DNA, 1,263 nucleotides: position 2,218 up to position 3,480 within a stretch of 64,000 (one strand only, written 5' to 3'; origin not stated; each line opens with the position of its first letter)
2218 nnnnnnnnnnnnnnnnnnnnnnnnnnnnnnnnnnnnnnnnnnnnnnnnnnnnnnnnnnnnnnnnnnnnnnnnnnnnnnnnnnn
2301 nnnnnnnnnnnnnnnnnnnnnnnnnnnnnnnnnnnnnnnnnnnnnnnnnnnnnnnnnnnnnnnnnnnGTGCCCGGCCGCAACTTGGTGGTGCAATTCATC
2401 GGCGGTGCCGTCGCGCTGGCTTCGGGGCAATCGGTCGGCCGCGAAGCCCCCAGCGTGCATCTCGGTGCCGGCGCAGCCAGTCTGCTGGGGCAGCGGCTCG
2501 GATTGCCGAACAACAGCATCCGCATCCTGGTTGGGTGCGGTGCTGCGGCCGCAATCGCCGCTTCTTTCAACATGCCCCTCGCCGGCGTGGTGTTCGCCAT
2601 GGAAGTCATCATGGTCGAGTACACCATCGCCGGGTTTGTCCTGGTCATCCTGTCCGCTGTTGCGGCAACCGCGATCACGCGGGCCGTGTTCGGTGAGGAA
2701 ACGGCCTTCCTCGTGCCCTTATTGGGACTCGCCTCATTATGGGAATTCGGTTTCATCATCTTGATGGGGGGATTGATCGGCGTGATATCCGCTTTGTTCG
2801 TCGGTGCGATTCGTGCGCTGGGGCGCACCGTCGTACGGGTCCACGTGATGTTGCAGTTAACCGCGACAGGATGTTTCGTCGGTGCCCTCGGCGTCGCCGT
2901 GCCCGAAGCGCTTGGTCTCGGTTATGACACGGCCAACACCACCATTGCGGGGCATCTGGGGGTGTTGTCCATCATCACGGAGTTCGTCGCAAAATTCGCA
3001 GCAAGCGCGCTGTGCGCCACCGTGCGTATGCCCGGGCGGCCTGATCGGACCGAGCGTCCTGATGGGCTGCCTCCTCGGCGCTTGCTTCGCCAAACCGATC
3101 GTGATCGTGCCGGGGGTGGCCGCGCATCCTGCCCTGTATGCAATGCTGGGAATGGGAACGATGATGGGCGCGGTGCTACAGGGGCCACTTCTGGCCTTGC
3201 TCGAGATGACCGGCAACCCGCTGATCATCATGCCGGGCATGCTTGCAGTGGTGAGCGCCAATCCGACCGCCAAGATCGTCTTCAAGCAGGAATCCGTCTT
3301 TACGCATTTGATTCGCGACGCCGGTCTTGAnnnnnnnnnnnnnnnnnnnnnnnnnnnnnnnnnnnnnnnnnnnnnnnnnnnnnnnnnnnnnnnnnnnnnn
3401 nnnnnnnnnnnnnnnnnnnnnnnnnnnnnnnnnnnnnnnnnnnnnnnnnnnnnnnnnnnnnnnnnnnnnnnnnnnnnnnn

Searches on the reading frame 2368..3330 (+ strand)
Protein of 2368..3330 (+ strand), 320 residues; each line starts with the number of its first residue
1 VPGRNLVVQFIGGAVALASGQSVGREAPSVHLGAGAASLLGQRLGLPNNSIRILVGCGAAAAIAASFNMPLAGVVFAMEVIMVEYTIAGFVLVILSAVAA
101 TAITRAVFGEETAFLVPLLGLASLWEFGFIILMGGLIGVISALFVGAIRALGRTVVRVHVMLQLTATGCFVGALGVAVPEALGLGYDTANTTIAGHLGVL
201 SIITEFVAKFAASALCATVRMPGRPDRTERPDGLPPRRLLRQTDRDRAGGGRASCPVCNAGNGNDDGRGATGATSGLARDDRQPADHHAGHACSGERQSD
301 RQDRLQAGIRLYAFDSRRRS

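Call 53: search_protein_families(library=pfam, proteins=[window:2368-3330:+], max_evalue=0.0001)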
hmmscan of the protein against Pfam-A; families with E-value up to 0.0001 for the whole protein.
window:2368-3330:+ (320 aa): 1 family
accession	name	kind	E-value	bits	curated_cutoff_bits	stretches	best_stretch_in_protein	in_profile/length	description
PF00654.25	Voltage_CLC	-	6.3e-48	164.1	24.8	1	1-223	35-263/346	Voltage gated chloride channel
